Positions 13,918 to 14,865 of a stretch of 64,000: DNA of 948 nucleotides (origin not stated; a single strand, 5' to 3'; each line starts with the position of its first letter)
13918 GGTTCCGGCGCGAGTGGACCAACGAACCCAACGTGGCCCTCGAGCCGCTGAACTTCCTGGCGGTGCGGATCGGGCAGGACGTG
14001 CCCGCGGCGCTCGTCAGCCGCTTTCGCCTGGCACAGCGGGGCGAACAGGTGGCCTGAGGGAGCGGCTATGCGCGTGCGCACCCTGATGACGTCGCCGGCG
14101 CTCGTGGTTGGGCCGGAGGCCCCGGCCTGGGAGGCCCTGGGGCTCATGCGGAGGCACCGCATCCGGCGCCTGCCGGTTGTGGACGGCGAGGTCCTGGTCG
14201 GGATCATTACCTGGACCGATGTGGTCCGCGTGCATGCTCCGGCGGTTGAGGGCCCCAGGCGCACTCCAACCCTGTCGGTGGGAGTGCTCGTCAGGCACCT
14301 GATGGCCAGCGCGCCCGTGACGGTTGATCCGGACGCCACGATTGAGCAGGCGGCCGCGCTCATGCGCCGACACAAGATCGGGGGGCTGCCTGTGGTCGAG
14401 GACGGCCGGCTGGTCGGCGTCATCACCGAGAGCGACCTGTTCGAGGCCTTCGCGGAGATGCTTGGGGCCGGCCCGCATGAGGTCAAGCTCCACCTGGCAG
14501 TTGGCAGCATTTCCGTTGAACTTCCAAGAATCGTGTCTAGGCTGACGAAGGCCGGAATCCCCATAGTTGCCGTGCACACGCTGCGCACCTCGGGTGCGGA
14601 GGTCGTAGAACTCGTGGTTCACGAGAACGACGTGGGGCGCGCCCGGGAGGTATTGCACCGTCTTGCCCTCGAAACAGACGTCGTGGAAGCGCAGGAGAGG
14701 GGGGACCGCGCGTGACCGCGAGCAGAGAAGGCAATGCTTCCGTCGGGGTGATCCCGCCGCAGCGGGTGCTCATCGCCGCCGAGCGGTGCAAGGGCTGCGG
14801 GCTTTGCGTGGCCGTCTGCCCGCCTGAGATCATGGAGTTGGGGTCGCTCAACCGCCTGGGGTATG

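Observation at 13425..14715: AcuA/AcuB homologues placed between a [NiFe] hydrogenase operon and korDABC; a second AcuB paralogue at 1895-2605; no acuC or acsA nearby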

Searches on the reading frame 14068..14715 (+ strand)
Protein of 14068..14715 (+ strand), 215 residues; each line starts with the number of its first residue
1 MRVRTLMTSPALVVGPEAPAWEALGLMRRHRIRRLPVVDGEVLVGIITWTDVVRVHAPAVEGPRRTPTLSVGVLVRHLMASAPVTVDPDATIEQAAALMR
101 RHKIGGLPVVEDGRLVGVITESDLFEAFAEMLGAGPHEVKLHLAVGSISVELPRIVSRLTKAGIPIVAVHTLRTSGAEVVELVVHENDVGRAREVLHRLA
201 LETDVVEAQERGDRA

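Call 5: search_protein_families(library=pfam, proteins=[window:14068-14715:+], max_evalue=0.01)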
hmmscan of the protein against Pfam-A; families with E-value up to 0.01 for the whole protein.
window:14068-14715:+ (215 aa): 2 families
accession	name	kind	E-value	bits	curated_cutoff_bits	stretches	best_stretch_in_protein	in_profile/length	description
PF00571.33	CBS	-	1.2e-36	125.2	24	2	75-129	1-56/57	CBS domain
PF09413.15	DUF2007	-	6.5e-05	23.5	25.7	1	150-198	11-64/66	Putative prokaryotic signal transducing protein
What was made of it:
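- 14068..14715 (+): acuB-like gene: CBS-CBS-ACT adenine-nucleotide-sensor-type protein, 215 aa. Pfam CBS x2 at E 1e-36 (call 5).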

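Call 6: search_protein_families(library=ncbifam, proteins=[window:14068-14715:+], max_evalue=0.01)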
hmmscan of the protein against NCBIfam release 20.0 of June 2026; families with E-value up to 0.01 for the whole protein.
window:14068-14715:+ (215 aa): 25 families
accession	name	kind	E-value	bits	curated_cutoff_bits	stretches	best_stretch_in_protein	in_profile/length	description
NF011447.0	PRK14869.2-3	equivalog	6.6e-14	51.4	522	2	73-176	68-175/540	putative manganese-dependent inorganic diphosphatase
TIGR01302.1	IMP_dehydrog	equivalog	7.5e-13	48.1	481.5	2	76-128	83-139/450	IMP dehydrogenase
NF011446.0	PRK14869.2-2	equivalog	3.2e-12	45.6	601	2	2-65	77-141/576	putative manganese-dependent inorganic diphosphatase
NF041552.1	TF_PrdR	equivalog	3.6e-12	45.4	795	2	74-130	71-127/577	sigma-54 dependent transcriptional regulator PrdR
NF011449.0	PRK14869.2-5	equivalog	1.2e-11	44.4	411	2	71-161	65-155/451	putative manganese-dependent inorganic diphosphatase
NF053603.1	HhpR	exception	3.8e-11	42.7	520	2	1-53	1-55/282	CBS domain-containing high hydrostatic pressure regulator HhpR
TIGR00393.1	kpsF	subfamily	1.2e-10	41.4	203.7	1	44-119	200-267/268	KpsF/GutQ family sugar-phosphate isomerase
NF011445.0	PRK14869.2-1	equivalog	1.2e-10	40.5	483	2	74-126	69-122/548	putative manganese-dependent inorganic diphosphatase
NF011442.0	PRK14869.1-4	equivalog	3.2e-10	39.1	400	1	71-134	68-132/543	putative manganese-dependent inorganic diphosphatase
NF011443.0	PRK14869.1-5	equivalog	3.8e-10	38.8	335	2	71-132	67-129/546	putative manganese-dependent inorganic diphosphatase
NF008141.0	PRK10892.1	equivalog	4.6e-09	36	505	2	2-54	272-324/328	arabinose-5-phosphate isomerase KdsD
NF053863.1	DS11_antiphage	equivalog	2.3e-08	33.5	260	1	76-120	76-123/305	CBS domain-containing anti-phage protein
NF005869.0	PRK07807.1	equivalog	4.9e-08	32.4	549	1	75-125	91-142/479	GuaB1 family IMP dehydrogenase-related protein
TIGR00400.1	mgtE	equivalog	5.7e-08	31.9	232.75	1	74-127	196-250/450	magnesium transporter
NF053704.1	TransRegCcpNBacil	equivalog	6.1e-08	32.3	260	2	2-131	76-205/208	transcriptional regulator CcpN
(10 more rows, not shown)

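Call 9: find_encoding_contigs(protein=window:14068-14715:+, flank=10000, max_places=10)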
Protein window:14068-14715:+ (215 aa): 17 contigs read that carry it; 5 places shown.
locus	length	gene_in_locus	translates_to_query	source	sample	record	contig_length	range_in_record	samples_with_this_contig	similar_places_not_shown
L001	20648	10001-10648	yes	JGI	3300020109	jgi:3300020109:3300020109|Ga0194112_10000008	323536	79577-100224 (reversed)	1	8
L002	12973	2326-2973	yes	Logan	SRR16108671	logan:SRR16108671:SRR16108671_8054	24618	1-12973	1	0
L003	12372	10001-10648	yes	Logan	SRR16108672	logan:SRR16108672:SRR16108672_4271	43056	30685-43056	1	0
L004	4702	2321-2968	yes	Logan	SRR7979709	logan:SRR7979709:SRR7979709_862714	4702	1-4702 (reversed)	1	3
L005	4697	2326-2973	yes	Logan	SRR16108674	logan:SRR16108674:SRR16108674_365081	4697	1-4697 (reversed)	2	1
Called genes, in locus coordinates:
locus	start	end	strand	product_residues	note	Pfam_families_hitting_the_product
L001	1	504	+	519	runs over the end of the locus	PF00496:SBP_bac_5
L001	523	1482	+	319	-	PF00528:BPD_transp_1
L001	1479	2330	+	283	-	PF00528:BPD_transp_1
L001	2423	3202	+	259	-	PF19927:DUF6390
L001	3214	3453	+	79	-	PF01155:HypA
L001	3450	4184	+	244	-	PF02492:cobW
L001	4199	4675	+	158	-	PF00027:cNMP_binding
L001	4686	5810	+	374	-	PF12838:Fer4_7 (faint), PF13237:Fer4_10 (faint), PF13534:Fer4_17 (faint), PF13746:Fer4_18 (faint), PF12797:Fer4_2 (faint), PF13183:Fer4_8 (weak), PF17179:Fer4_22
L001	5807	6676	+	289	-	PF00175:NAD_binding_1, PF10418:DHODB_Fe-S_bind (weak)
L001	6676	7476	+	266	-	PF01058:Oxidored_q6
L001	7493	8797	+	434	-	PF00374:NiFeSe_Hases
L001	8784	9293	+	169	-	PF01750:HycI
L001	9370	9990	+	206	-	PF00583:Acetyltransf_1 (weak)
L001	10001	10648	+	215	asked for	PF00571:CBS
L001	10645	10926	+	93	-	PF14697:Fer4_21 (weak), PF25160:LdpA_Fe-S-bd (weak), PF12797:Fer4_2 (weak), PF13237:Fer4_10 (weak), PF00037:Fer4 (weak), PF12838:Fer4_7, PF13187:Fer4_9, PF00037:Fer4 (weak), +6 more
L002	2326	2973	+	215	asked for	PF00571:CBS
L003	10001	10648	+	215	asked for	PF00571:CBS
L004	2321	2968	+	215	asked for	PF00571:CBS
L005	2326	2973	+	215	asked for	PF00571:CBS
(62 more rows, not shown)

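Call 10: search_solved_structures(query=window:14068-14712:+, max_evalue=0.001, show_alignments=1)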
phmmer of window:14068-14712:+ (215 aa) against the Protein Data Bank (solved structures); distinct sequences matched with E-value up to 0.001: 80 (the best 60 are shown).
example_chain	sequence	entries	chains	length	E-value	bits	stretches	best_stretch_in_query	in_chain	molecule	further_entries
5awe_A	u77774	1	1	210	9.2e-24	87.7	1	1-170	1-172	Putative acetoin utilization protein, acetoin dehydrogenase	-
9znf_5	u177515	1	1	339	1.1e-20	77.7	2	6-128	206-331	CBS domain-containing protein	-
3kh5_A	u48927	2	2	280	2.6e-19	73.2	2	10-129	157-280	protein MJ1225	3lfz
9sr9_H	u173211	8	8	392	4.8e-19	72.3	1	2-146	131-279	Dehydrogenase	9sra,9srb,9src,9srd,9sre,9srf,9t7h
9zni_6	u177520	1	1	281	1.2e-18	71.1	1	1-131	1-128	CBS domain-containing protein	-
9s4w_A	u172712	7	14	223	6.1e-18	68.7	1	5-163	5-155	AcuB from Geobacillus stearothermophilus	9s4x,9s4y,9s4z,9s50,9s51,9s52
1vrd_A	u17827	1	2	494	4.3e-17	66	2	81-124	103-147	inosine-5'-monophosphate dehydrogenase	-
2cu0_A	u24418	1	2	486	2.1e-16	63.7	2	78-124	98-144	Inosine-5'-monophosphate dehydrogenase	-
3ddj_A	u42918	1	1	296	6.5e-15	58.9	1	3-132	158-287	CBS domain-containing protein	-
4esy_A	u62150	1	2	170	1.2e-14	58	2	73-126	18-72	CBS domain containing membrane protein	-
8pw3_A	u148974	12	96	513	1.1e-13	54.9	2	79-124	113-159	Inosine-5'-monophosphate dehydrogenase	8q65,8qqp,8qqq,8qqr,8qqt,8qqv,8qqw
3kpc_A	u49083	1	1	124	2.4e-13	53.7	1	74-130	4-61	Uncharacterized protein MJ0100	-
3kpb_A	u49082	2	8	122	2.8e-13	53.5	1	74-130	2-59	Uncharacterized protein MJ0100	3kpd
9l96_a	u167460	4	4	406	4.3e-13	52.9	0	8-134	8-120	CBS domain-containing protein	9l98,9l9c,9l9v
7pmz_A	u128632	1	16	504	6.5e-13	52.3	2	79-124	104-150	Inosine-5'-monophosphate dehydrogenase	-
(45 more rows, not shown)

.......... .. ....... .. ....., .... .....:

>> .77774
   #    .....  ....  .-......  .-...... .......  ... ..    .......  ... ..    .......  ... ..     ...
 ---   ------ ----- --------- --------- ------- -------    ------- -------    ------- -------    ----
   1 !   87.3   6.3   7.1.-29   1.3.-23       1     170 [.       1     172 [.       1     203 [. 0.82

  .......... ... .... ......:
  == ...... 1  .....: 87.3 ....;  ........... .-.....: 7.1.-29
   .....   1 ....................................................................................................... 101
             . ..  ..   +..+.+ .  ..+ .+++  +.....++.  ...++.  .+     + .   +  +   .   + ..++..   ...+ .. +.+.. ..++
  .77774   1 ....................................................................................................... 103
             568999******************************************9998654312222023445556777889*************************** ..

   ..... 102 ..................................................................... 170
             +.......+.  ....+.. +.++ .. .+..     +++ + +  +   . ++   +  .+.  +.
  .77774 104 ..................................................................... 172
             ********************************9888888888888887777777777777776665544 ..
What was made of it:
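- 14068..14715 (+): PDB sequence hits are TTHA0829 at 9e-24 and Geobacillus AcuB at 6e-18 (call 10).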

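Call 40: find_homologous_proteins(query=window:14068-14712:+, max_evalue=1e-10)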
Query window:14068-14712:+ (215 aa): 1414 proteins with E <= 1e-10 among 5199 candidates; the best 120 are listed.
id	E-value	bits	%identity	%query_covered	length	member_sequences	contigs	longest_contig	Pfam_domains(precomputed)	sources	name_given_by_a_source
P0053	8.3e-129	445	100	100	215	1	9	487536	PF00571.34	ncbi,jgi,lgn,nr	ncbi:MAG: CBS domain-containing protein [Armatimonadetes bacterium]|nr:CBS domain-containing protein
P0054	8.0e-116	403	88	100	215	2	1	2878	PF00571.34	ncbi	-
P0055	1.3e-111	389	86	100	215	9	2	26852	PF00571.34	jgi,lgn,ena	-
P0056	6.4e-111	387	86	100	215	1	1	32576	PF00571.34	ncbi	-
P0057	2.3e-108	379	86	100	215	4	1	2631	PF00571.34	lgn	-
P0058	3.8e-108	378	83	100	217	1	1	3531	PF00571.34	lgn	-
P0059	3.2e-103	362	81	100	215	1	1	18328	PF00571.34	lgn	-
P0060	2.2e-86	307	74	95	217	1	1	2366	PF00571.34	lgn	-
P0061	1.1e-85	305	69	95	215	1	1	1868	PF00571.34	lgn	-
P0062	3.2e-84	300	68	99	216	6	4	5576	PF00571.34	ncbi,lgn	-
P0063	8.9e-84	298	75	87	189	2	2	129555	PF00571.34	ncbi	-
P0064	1.0e-82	295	70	94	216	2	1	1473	PF00571.34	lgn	-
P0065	1.9e-82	294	67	95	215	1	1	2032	PF00571.34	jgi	jgi:acetoin utilization protein AcuB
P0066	4.6e-82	293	67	94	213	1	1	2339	PF00571.34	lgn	-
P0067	1.3e-80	288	67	97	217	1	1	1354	PF00571.34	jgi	jgi:acetoin utilization protein AcuB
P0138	1.5e-31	128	45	88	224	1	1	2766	PF22190.3,PF00571.34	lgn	-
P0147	4.8e-30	123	43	87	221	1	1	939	PF22190.3,PF00571.34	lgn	-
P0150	2.1e-29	121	42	85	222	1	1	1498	PF22190.3,PF01842.32,PF00571.34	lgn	-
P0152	6.7e-29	119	40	89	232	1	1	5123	PF22190.3,PF00571.34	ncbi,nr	ncbi:MAG: CBS domain-containing protein [Armatimonadetes bacterium]|nr:CBS domain-containing protein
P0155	5.4e-28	116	49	62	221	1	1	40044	PF22190.3,PF00571.34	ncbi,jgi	ncbi:MAG TPA: CBS and ACT domain-containing protein [bacterium]|jgi:acetoin utilization protein AcuB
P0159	4.1e-27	113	40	83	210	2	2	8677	PF22190.3,PF01842.32,PF00571.34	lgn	-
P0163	2.0e-26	111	37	96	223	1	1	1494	PF22190.3,PF01842.32,PF00571.34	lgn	-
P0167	3.6e-26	110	38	98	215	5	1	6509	PF22190.3,PF00571.34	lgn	-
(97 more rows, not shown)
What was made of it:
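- AcuB-Usp fusions exist (call 40).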

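Call 52: predict_structure(alignment_id=A3)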
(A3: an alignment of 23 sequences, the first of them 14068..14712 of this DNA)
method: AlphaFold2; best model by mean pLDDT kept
length: 215 residues; sequences in the alignment: 23
mean_pLDDT: 85.3   pTM: 0.63
mean pLDDT of the five models: 85.3, 85.2, 84.5, 84.3, 84.3
residues with pLDDT >= 90: 127; 70-90: 57; 50-70: 14; < 50: 17
segments of 3 or more residues with pLDDT < 50: 58-67, 209-215
pLDDT, mean of each block of 10 residues (from residue 1): 94 95 92 95 94 64 48 89 95 96 96 95 88 78 89 94 91 81 91 90 62 33
secondary structure, 60 per line:
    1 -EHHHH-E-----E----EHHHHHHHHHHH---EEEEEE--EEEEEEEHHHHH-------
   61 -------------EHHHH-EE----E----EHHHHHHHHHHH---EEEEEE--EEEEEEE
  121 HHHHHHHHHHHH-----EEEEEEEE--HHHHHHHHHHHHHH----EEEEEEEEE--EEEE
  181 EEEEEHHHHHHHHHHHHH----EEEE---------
elements in order: H3-6 H20-30 E34-39 E42-48 H49-53 H75-78 H92-102 E106-111 E114-120 H121-132 E138-145 H148-161 E166-174 E177-185 H186-198 E203-206
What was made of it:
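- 14068..14715 (+): The AF2 model has pLDDT 85 with an ACT fold at residues 138-206 (call 52).
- On AcuB (Bateman-ACT regulator of AcuC): In the model, residues 138-206 form a beta-alpha-beta-beta-alpha-beta unit (call 52).
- Checked: Window 14068-14715 (215 aa) holds two CBS domains (Pfam E 1e-36, call 5) and a C-terminal beta-alpha-beta-beta-alpha-beta domain (call 52).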

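Call 57: fold_search(model_id=the predicted structure, library=pdb)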
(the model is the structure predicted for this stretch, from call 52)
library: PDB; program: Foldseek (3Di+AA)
matches with E <= 10: 1936; with E <= 0.001: 352
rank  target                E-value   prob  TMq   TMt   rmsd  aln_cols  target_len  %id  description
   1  9s52_A                5.9e-17  1.00  0.77  0.79   3.5       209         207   25  AcuB from Geobacillus stearothermophilus with AMP (released 2026-02-25)
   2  9s51_A                8.0e-17  1.00  0.79  0.84   2.7       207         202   26  AcuB from Geobacillus stearothermophilus with ADP and ATP (released 2026-02-25)
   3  9s52_B                8.0e-17  1.00  0.77  0.82   4.0       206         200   27  AcuB from Geobacillus stearothermophilus with AMP (released 2026-02-25)
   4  9s4x_A                1.1e-16  1.00  0.78  0.83   2.9       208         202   26  AcuB from Geobacillus stearothermophilus with ADP (released 2026-02-25)
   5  9s4v_A                1.1e-16  1.00  0.74  0.73   3.8       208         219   25  AcuB from Bacillus subtilis with AMP and ADP (released 2026-02-25)
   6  9s4y_A                1.7e-16  1.00  0.79  0.84   2.7       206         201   26  AcuB from Geobacillus stearothermophilus with Ap4A (released 2026-02-25)
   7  9s4x_B                2.1e-16  1.00  0.79  0.84   2.8       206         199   26  AcuB from Geobacillus stearothermophilus with ADP (released 2026-02-25)
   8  9s51_B                2.3e-16  1.00  0.79  0.85   2.4       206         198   26  AcuB from Geobacillus stearothermophilus with ADP and ATP (released 2026-02-25)
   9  9s4z_B                2.6e-16  1.00  0.79  0.86   2.4       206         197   26  AcuB from Geobacillus stearothermophilus with AMP and ADP (released 2026-02-25)
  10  9s4y_B                3.0e-16  1.00  0.79  0.84   2.5       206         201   27  AcuB from Geobacillus stearothermophilus with Ap4A (released 2026-02-25)
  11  9s50_B                3.0e-16  1.00  0.75  0.80   4.2       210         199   27  AcuB from Geobacillus stearothermophilus with AMP and ATP (released 2026-02-25)
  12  9qs7_B                3.5e-16  1.00  0.79  0.83   2.9       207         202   24  AcuB,Acetoin utilization protein (released 2026-02-18)
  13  9s4v_C                3.8e-16  1.00  0.78  0.83   2.9       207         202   24  AcuB from Bacillus subtilis with AMP and ADP (released 2026-02-25)
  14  9s4z_A                3.8e-16  1.00  0.76  0.81   4.2       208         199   26  AcuB from Geobacillus stearothermophilus with AMP and ADP (released 2026-02-25)
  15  5awe                  4.2e-16  1.00  0.72  0.75   4.4       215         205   33  Crystal structure of a hypothetical protein, TTHA0829 from Thermus thermophilus HB8, composed of cystathionine-beta-synt (released 2016-05-18)
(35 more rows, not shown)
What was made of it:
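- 14068..14715 (+): The 19 best Foldseek hits are all AcuB crystal structures, TM 0.74-0.79 (call 57).
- Closest known: Thermus thermophilus TTHA0829. Same: It is the best sequence match to the AcuB-like protein (E 9e-24, 33% identity) and has the same three-domain layout (calls 10, 57).
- Checked: Its 19 best Foldseek hits in the PDB are all AcuB (call 57).
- The AcuB-like model matches the AcuB crystal structures over about 207 columns (call 57).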
